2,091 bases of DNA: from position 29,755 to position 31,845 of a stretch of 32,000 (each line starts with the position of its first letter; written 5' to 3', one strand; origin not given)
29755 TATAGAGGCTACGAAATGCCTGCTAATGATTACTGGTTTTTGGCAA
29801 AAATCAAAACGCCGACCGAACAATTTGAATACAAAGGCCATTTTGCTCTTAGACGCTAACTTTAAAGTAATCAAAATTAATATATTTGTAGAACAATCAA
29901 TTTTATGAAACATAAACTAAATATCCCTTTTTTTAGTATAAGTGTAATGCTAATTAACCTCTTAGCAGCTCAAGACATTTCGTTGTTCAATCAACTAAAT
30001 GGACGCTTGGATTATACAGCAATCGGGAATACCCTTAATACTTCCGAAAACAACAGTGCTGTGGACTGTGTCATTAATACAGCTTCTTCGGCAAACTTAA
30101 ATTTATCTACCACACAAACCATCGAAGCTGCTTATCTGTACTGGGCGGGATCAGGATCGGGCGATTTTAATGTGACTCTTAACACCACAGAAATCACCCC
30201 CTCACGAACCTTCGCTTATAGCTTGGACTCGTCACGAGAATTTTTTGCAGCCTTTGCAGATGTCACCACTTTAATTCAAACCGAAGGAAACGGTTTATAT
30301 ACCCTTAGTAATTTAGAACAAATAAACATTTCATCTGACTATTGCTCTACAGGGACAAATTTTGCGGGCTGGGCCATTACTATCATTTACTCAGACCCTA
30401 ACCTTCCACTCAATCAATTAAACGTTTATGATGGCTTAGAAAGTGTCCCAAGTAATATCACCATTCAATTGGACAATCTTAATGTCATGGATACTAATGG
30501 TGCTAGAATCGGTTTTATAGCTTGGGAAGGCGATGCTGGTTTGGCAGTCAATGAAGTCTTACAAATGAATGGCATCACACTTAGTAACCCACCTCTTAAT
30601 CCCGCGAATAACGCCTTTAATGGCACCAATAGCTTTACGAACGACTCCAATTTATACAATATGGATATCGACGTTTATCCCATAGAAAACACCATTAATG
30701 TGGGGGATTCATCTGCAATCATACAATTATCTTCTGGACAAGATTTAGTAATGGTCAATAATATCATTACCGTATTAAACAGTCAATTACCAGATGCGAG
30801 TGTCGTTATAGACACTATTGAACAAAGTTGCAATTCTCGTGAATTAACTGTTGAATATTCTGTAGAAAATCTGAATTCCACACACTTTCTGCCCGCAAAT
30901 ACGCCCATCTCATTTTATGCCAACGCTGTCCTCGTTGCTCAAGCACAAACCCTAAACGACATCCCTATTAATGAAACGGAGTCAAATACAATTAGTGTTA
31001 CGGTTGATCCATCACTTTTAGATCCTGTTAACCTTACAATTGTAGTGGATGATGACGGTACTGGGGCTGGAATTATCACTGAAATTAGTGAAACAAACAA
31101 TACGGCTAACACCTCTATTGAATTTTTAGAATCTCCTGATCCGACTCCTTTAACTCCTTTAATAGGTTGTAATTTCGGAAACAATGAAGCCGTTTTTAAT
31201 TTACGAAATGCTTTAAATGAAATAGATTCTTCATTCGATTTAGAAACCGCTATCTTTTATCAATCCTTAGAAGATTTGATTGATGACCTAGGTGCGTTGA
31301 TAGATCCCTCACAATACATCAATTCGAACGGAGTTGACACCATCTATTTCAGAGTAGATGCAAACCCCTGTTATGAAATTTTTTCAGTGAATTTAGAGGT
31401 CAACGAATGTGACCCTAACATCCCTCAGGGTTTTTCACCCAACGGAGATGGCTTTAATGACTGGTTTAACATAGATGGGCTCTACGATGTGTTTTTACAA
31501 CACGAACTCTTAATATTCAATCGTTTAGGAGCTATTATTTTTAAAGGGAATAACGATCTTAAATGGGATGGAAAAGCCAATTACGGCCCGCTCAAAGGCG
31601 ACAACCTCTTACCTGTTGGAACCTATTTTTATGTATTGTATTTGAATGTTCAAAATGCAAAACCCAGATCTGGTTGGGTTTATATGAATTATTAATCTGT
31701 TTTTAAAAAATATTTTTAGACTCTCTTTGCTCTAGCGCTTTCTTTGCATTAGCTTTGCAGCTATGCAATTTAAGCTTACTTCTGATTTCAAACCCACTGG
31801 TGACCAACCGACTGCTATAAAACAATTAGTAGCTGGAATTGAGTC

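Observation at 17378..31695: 14-kb array of T9SS type B cargo genes built from ~23 copies of one Cys-bracketed DxDxDG module that I cannot name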

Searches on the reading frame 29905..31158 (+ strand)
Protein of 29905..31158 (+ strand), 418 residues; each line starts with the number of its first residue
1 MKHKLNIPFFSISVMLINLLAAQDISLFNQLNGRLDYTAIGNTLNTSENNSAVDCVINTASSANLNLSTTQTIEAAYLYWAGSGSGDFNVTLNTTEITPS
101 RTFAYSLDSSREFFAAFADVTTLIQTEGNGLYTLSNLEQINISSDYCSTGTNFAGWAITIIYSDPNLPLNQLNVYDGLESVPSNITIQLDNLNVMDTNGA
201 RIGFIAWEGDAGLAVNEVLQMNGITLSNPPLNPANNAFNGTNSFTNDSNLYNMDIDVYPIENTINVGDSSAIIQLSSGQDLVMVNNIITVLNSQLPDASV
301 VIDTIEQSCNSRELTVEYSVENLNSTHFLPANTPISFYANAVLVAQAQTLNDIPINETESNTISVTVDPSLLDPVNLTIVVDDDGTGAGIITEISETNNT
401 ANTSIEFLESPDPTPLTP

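Call 49: search_solved_structures(query=window:29905-31158:+, max_evalue=1)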
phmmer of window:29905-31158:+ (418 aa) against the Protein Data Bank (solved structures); distinct sequences matched with E-value up to 1: 1.
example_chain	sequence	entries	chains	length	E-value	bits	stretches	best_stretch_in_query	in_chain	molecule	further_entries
7xuk_A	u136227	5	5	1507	0.78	11.9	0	343-415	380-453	Copper-transporting ATPase 2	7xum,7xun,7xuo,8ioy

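Call 51: find_homologous_proteins(query=window:29905-31158:+, max_evalue=0.00001)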
Query window:29905-31158:+ (418 aa): 3736 proteins with E <= 0.00001 among 8000 candidates; the best 120 are listed.
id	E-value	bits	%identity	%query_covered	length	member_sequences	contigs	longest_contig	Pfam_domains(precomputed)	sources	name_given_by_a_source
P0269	7.9e-242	820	100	92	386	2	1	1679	-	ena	-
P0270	1.9e-237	806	90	100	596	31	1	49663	PF13585.13,PF26689.1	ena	-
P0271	2.9e-236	802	90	100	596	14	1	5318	PF13585.13,PF26689.1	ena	-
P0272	3.1e-236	802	89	100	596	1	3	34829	PF13585.13,PF26689.1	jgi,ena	-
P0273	1.6e-235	799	89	100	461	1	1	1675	-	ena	-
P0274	2.3e-235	799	89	100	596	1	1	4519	PF13585.13,PF26689.1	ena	-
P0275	1.5e-231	786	88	100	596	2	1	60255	PF13585.13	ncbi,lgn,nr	ncbi:gliding motility-associated C-terminal domain-containing protein [Flavobacteriaceae bacterium]|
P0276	5.9e-230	781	86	100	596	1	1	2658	PF13585.13,PF26689.1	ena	-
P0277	1.4e-229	780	88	100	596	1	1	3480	PF13585.13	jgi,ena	-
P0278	3.0e-229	779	87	100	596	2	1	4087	PF13585.13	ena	-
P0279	3.4e-229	779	87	100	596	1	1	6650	PF13585.13,PF26689.1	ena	-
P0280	2.9e-226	769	86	100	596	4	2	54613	PF13585.13,PF26689.1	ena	-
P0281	1.0e-225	767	86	100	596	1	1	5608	PF13585.13,PF26689.1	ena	-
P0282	2.0e-223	759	86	100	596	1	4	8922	PF13585.13,PF26689.1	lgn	-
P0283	3.7e-222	755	85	100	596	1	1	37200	PF13585.13,PF26689.1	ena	-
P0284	2.8e-221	752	84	100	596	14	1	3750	PF13585.13,PF26689.1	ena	-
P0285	5.8e-221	751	85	100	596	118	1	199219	PF13585.13,PF26689.1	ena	-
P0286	4.2e-220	749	83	100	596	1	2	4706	PF13585.13,PF26689.1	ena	-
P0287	4.1e-219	745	83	100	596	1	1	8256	PF13585.13,PF26689.1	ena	-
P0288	5.7e-219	745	84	100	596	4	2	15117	PF13585.13,PF26689.1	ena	-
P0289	3.2e-218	742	83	100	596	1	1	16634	PF13585.13,PF26689.1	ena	-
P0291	5.1e-217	738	84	100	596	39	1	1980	PF13585.13,PF26689.1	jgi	jgi:gliding motility-associated-like protein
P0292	7.1e-217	738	82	100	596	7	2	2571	PF13585.13,PF26689.1,PF07705.18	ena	-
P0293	2.6e-216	736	82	100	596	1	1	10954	PF13585.13,PF26689.1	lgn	-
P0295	6.0e-215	732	81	100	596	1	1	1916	PF13585.13,PF26689.1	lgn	-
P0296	6.0e-215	732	81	100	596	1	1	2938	PF13585.13,PF26689.1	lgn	-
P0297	6.8e-215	731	81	100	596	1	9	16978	PF13585.13,PF26689.1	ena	-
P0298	7.0e-215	731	81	100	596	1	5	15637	PF13585.13,PF26689.1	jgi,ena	jgi:gliding motility-associated-like protein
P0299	8.1e-215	731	82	100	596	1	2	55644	PF13585.13,PF26689.1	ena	-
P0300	8.1e-215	731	82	100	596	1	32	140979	PF13585.13,PF26689.1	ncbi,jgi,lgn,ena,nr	ncbi:MAG: gliding motility-associated C-terminal domain-containing protein [Flavobacteriaceae bacter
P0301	8.1e-215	731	81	100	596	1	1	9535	PF13585.13,PF26689.1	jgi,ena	-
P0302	8.1e-215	731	81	100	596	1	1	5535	PF13585.13,PF26689.1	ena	-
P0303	1.3e-214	731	81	100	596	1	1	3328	PF13585.13,PF26689.1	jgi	jgi:gliding motility-associated-like protein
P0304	1.3e-214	730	81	100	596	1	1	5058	PF13585.13,PF26689.1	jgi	-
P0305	1.9e-214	730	81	100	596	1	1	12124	PF13585.13,PF26689.1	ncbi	-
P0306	3.3e-214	729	81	100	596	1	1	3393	PF13585.13,PF26689.1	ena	-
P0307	3.4e-214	729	81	100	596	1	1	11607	PF13585.13,PF26689.1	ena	-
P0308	6.7e-214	728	81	100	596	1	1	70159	PF13585.13,PF26689.1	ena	-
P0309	6.7e-214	728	81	100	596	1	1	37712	PF13585.13,PF26689.1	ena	-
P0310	6.9e-214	728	81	100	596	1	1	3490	PF13585.13,PF26689.1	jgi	-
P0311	1.2e-213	727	81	100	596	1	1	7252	PF13585.13,PF26689.1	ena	-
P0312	5.3e-213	725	81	100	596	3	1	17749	PF13585.13,PF26689.1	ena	-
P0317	4.1e-208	709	82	97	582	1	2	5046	PF13585.13,PF26689.1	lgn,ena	-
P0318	4.1e-208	709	82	97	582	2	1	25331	PF13585.13,PF26689.1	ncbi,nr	ncbi:MAG: T9SS type B sorting domain-containing protein [Formosa sp.]|nr:T9SS type B sorting domain-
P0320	4.4e-205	699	80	95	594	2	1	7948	PF13585.13,PF26689.1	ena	-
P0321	4.6e-205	699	78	100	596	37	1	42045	PF13585.13,PF26689.1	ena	-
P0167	3.3e-203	693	81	96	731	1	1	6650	PF13585.13,PF26689.1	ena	-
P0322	3.3e-200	683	75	100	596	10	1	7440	PF13585.13,PF26689.1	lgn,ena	-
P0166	1.2e-194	665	77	99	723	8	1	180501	PF26689.1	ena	-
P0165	2.2e-194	664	77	99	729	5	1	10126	PF13585.13,PF26689.1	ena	-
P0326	3.3e-185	634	72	98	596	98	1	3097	PF13585.13,PF26689.1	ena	-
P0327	5.5e-185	633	73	98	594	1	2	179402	PF13585.13,PF26689.1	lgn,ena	-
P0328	1.1e-184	632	71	98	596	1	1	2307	PF13585.13,PF26689.1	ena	-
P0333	3.8e-184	630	71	98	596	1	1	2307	PF13585.13,PF26689.1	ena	-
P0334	1.5e-183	628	71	96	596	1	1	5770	PF13585.13,PF26689.1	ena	-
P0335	1.5e-183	628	69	100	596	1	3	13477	PF13585.13,PF26689.1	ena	-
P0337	2.1e-183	628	72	98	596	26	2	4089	PF13585.13,PF26689.1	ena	-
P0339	2.6e-183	627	69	100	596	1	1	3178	PF13585.13,PF26689.1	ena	-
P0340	3.9e-183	627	70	98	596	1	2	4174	PF13585.13,PF26689.1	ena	-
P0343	9.6e-183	626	70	98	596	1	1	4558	PF13585.13,PF26689.1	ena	-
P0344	1.0e-182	626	71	96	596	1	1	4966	PF13585.13,PF26689.1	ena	-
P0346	1.5e-182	625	70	98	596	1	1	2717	PF13585.13,PF26689.1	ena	-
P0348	2.1e-182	624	71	96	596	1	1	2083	PF13585.13,PF26689.1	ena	-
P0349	6.0e-182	623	71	97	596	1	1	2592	PF13585.13,PF26689.1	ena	-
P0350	7.8e-182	623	70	98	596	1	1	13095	PF13585.13,PF26689.1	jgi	-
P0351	8.2e-182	623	70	98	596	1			PF13585.13,PF26689.1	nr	nr:conserved hypothetical protein [uncultured bacterium]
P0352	1.0e-181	622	70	97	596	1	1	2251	PF13585.13,PF26689.1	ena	-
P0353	1.2e-181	622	70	98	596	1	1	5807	PF13585.13,PF26689.1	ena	-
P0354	1.3e-181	622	70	98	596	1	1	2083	PF13585.13,PF26689.1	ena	-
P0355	1.3e-181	622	70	98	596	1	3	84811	PF13585.13,PF26689.1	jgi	-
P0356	1.9e-181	621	70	98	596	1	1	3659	PF13585.13,PF26689.1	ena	-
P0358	8.6e-181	619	70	98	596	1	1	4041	PF13585.13,PF26689.1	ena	-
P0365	8.0e-156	537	65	94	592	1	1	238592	PF13585.13,PF26689.1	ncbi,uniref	ncbi:gliding motility-associated C-terminal domain-containing protein [Winogradskyella sp. A3E31]|un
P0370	7.7e-151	521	63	94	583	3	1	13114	PF13585.13,PF26689.1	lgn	-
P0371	1.4e-150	520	63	93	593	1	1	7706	PF13585.13,PF26689.1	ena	-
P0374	3.4e-150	518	60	96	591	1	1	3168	PF13585.13,PF26689.1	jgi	-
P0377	1.1e-148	514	61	96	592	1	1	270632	PF13585.13,PF26689.1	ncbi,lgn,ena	-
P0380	6.8e-148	511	60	100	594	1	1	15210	PF13585.13,PF26689.1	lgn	-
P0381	8.6e-148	511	60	98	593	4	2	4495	PF13585.13,PF26689.1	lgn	-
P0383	9.1e-148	510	61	98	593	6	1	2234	PF13585.13,PF26689.1,PF07705.18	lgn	-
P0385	1.6e-147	510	61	95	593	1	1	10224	PF13585.13,PF26689.1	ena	-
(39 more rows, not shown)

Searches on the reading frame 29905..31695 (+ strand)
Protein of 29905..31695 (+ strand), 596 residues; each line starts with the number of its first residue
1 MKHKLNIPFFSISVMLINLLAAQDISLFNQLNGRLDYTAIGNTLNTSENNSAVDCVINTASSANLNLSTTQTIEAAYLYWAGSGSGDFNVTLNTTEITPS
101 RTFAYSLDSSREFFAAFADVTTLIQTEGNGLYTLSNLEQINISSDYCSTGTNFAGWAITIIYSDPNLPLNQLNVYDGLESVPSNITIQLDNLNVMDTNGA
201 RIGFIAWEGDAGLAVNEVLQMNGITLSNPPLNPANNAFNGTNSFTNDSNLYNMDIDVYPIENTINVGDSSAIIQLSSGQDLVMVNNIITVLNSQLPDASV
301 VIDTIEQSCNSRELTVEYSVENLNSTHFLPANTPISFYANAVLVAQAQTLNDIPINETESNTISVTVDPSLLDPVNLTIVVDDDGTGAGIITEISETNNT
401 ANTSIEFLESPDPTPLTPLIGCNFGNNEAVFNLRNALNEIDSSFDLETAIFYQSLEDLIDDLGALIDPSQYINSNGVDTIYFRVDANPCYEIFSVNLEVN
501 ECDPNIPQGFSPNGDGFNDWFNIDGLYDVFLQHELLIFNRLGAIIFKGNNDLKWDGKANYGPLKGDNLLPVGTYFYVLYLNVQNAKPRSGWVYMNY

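Call 4: search_protein_families(library=pfam, proteins=[window:29905-31695:+], max_evalue=0.1)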
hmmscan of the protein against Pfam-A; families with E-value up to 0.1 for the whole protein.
window:29905-31695:+ (596 aa): 1 family
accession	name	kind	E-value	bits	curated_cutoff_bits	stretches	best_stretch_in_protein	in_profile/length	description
PF13585.12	CHU_C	-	2.6e-20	72.8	27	1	505-594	2-86/86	CHU_C Type IX secretion signal domain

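Call 5: search_protein_families(library=ncbifam, proteins=[window:29905-31695:+], max_evalue=0.1)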
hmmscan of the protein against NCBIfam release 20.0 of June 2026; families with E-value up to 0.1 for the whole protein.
window:29905-31695:+ (596 aa): 1 family
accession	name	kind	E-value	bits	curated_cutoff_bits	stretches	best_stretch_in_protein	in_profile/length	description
TIGR04131.1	Bac_Flav_CTERM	domain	9.7e-11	41.7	35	1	506-591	3-80/85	T9SS type B sorting domain-containing protein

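Call 30: find_related_loci(query=window:29905-31695:+, collection=genome_contigs, flank=10000)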
Query window:29905-31695:+ (596 aa) in genome_contigs; peptide patterns used: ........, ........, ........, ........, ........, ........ (x = any residue, [..] = any of these).
174 stretches matched a pattern; 141 encode a relative of the query (tblastn E <= 1e-3); the best 80 are kept; 80 distinct loci.
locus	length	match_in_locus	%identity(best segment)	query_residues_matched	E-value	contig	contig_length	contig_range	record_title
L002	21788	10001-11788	90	1-596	0e+0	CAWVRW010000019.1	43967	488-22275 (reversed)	MAG TPA_asm: uncultured Formosa sp. isolate ERR3589586_binner13_28 genome assembly, contig: ERZ7462638.341, whole genome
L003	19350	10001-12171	84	1-596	0e+0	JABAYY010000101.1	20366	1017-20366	MAG: Flavobacteriaceae bacterium isolate HE327_NSB021 NODE_3444_length_20366_cov_9.649254, whole genome shotgun sequence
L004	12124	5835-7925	82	1-596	0e+0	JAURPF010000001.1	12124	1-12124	MAG: Flavobacteriaceae bacterium isolate SFB_South_Co_17 k141_36211, whole genome shotgun sequence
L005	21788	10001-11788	81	1-596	0e+0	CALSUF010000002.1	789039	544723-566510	MAG: uncultured Flavobacteriaceae bacterium isolate AB_MB149_2 genome assembly, contig: contig_20542_AB_MB149, whole gen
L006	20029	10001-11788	82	1-596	0e+0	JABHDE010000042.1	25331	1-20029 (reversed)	MAG: Formosa sp. isolate SI037_bin125 k141_571388, whole genome shotgun sequence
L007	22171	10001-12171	84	1-596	0e+0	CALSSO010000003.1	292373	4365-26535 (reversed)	MAG: uncultured Flavobacteriaceae bacterium isolate AA_MB54 genome assembly, contig: contig_23702_AA_MB54, whole genome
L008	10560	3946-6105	76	21-596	0e+0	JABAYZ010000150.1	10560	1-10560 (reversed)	MAG: Flavobacteriaceae bacterium isolate HE327_NSB022 NODE_7791_length_10560_cov_5.442456, whole genome shotgun sequence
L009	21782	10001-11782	55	1-595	0e+0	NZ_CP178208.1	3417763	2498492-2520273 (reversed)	Pontimicrobium sp. IMCC45349 chromosome, complete genome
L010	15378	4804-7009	55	1-596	0e+0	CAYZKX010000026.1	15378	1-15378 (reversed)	MAG TPA_asm: uncultured Flavobacteriaceae bacterium isolate SRP114822_co5_80 genome assembly, contig: NODE_853_length_15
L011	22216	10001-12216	58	20-596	0e+0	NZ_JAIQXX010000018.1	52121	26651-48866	Winogradskyella immobilis strain E313 scaffold_18_length=52122, whole genome shotgun sequence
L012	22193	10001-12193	57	4-595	0e+0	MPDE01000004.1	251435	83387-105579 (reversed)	MAG: Bacteroidetes bacterium MedPE-SWsnd-G2 Bacteroidetes-MedPE-SWsnd-G2-C4, whole genome shotgun sequence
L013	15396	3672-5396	57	20-596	0e+0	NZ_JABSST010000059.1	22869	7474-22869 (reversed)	MAG: Winogradskyella sp. isolate DT_119 DT-Winogradskyella-1_scaffold_59, whole genome shotgun sequence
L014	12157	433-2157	58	20-596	0e+0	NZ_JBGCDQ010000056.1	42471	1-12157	MAG: Winogradskyella sp. isolate SGMAG-69 contig56, whole genome shotgun sequence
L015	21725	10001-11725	58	20-596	0e+0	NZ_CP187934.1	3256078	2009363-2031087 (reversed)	Winogradskyella sp. HB-48 chromosome, complete genome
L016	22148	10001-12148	57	22-596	0e+0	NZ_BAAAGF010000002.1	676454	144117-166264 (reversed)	Gaetbulibacter jejuensis strain JCM 15976 sequence02, whole genome shotgun sequence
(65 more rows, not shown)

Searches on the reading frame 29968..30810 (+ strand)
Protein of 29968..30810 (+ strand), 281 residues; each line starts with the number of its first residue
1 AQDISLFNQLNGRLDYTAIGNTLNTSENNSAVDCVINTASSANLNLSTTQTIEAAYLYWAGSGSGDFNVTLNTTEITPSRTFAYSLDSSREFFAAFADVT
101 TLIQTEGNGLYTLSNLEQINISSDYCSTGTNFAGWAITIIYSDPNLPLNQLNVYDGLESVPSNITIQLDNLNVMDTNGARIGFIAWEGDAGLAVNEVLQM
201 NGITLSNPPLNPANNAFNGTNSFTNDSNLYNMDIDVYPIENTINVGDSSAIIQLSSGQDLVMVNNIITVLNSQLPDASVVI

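Call 59: predict_structure(alignment_id=A3)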
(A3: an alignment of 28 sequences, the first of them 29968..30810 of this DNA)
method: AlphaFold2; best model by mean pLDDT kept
length: 281 residues; sequences in the alignment: 28
mean_pLDDT: 87.4   pTM: 0.89
mean pLDDT of the five models: 87.4, 85.2, 77.5, 76.8, 69.8
residues with pLDDT >= 90: 152; 70-90: 100; 50-70: 23; < 50: 6
segments of 3 or more residues with pLDDT < 50: 276-281
pLDDT, mean of each block of 10 residues (from residue 1): 86 95 81 79 96 97 81 94 87 93 97 82 81 94 94 90 88 90 83 78 91 86 87 93 92 84 93 56 45
secondary structure, 60 per line:
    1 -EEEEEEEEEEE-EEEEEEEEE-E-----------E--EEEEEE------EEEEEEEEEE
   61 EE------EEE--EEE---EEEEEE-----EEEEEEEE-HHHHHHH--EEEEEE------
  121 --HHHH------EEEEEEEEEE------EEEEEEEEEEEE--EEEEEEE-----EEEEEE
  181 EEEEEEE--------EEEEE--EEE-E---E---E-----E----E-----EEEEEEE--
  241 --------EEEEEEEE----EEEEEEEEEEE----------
elements in order: E2-12 E14-22 E39-44 E51-62 E69-71 E74-76 E80-85 E91-98 H100-106 E109-114 H123-126 E133-142 E149-160 E163-169 E175-187 E196-200 E203-205 E232-238 E249-256 E261-271

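Call 61: fold_search(model_id=the predicted structure, library=pdb)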
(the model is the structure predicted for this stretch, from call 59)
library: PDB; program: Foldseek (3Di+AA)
matches with E <= 10: 1015; with E <= 0.001: 10
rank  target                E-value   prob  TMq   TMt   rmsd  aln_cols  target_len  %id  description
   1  8hif_F2               8.6e-05  0.92  0.24  0.17  15.6       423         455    8  One asymmetric unit of Singapore grouper iridovirus capsid (released 2023-04-19)
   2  4qaw_D                1.5e-04  0.98  0.28  0.16  19.2       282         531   14  Structure of modular Xyn30D from Paenibacillus barcinonensis (released 2014-10-08)
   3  8hif_A1               2.1e-04  0.80  0.21  0.15  16.0       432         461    7  One asymmetric unit of Singapore grouper iridovirus capsid (released 2023-04-19)
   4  4qaw_C                5.3e-04  0.95  0.28  0.16  19.1       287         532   12  Structure of modular Xyn30D from Paenibacillus barcinonensis (released 2014-10-08)
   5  5ta0_A                6.2e-04  0.98  0.29  0.14  14.1       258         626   12  Crystal structure of BuGH86E322Q in complex with neoagarooctaose (released 2017-09-13)
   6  4qaw_B                6.2e-04  0.93  0.29  0.16  19.1       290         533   14  Structure of modular Xyn30D from Paenibacillus barcinonensis (released 2014-10-08)
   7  5ta1                  6.6e-04  0.99  0.32  0.16  14.2       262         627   11  Crystal structure of BuGH86wt (released 2017-09-13)
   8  4qaw_A                7.4e-04  0.92  0.28  0.16  18.6       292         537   13  Structure of modular Xyn30D from Paenibacillus barcinonensis (released 2014-10-08)
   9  4qaw_E                9.2e-04  0.89  0.27  0.16  19.1       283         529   13  Structure of modular Xyn30D from Paenibacillus barcinonensis (released 2014-10-08)
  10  5ta0_B                9.7e-04  0.99  0.29  0.15  12.0       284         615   12  Crystal structure of BuGH86E322Q in complex with neoagarooctaose (released 2017-09-13)
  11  5ta5_A                1.0e-03  0.96  0.29  0.15  13.7       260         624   12  Crystal structure of BuGH86wt in complex with neoagarooctaose (released 2017-09-13)
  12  5ta5_B                1.1e-03  0.99  0.29  0.15  12.0       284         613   12  Crystal structure of BuGH86wt in complex with neoagarooctaose (released 2017-09-13)
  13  9h9a                  1.6e-03  0.69  0.26  0.08  19.7       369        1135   10  native structure of the full-length pesticidal protein Cry8Ba2, from crystals formed in vivo (form 1) (released 2025-12-03)
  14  4d8m                  1.8e-03  0.63  0.27  0.15  18.9       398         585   10  Crystal structure of Bacillus thuringiensis Cry5B nematocidal toxin (released 2012-12-19)
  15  2vvf_A                2.5e-03  0.66  0.25  0.26  14.0       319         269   11  Crystal structure of the major capsid protein P2 from Bacteriophage PM2 (released 2008-09-16)
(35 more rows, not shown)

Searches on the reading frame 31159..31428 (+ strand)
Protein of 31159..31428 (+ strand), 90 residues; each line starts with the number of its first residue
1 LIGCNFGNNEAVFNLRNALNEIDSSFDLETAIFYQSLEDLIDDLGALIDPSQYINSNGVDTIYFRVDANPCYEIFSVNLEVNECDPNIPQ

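Call 16: search_protein_families(library=pfam, proteins=[window:31159-31428:+], max_evalue=10)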
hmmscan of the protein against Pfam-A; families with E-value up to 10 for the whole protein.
window:31159-31428:+ (90 aa): 1 family
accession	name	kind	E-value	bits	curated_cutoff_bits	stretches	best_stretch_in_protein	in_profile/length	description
PF11662.13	DUF3263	-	0.14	12.5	22.3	1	21-47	26-52/74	Protein of unknown function (DUF3263)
